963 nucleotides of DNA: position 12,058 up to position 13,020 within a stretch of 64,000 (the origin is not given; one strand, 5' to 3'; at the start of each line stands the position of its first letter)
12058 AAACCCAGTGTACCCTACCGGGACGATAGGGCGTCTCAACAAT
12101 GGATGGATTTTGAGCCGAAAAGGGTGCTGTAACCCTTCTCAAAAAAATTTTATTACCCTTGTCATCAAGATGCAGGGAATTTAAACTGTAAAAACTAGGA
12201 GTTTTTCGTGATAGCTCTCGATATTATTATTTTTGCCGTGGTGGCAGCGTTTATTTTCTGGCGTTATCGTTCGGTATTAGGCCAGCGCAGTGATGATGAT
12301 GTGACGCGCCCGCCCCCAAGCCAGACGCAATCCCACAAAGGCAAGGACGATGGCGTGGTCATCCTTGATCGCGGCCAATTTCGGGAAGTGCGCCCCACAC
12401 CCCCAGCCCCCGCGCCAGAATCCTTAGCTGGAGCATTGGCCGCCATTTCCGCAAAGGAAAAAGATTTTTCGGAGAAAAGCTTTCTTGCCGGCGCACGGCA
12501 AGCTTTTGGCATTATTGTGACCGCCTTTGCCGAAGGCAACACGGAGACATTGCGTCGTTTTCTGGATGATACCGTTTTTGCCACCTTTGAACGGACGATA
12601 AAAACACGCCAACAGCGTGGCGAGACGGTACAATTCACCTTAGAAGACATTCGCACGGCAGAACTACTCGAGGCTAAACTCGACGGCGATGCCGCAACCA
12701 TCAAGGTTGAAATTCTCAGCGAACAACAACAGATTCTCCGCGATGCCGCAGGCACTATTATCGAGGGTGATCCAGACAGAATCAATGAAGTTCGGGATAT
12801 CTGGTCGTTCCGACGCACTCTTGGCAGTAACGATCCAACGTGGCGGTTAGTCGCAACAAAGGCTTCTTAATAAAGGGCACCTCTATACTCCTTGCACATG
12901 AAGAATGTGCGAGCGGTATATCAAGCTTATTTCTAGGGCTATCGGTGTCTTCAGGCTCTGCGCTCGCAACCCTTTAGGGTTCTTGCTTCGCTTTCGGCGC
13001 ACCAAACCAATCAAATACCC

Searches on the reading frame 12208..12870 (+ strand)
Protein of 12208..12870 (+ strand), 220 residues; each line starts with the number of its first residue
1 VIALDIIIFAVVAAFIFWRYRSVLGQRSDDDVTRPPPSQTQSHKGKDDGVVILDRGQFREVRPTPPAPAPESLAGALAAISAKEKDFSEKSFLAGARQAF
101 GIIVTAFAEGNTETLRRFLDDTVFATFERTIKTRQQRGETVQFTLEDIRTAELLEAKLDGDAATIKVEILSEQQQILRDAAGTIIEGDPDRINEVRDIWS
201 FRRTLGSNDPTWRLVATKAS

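Call 75: find_encoding_contigs(protein=window:12208-12870:+, flank=1500, max_places=10)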
Protein window:12208-12870:+ (220 aa): 3 contigs read that carry it; 3 places shown.
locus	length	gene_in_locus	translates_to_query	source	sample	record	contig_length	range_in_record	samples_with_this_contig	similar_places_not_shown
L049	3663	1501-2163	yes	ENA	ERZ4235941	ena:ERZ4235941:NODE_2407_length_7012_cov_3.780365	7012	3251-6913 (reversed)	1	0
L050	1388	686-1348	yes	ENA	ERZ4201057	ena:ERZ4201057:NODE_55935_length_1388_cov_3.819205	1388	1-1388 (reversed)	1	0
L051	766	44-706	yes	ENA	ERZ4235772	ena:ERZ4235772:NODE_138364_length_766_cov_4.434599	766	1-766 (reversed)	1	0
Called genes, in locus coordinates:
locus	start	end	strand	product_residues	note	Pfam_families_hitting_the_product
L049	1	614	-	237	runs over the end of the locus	?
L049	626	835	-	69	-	-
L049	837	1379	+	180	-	PF00581:Rhodanese, PF11127:YgaP-like_TM (weak)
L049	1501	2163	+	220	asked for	PF04280:Tim44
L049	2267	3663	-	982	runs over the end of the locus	PF13116:YhdP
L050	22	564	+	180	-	PF00581:Rhodanese, PF11127:YgaP-like_TM (weak)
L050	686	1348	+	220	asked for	PF04280:Tim44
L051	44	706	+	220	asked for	PF04280:Tim44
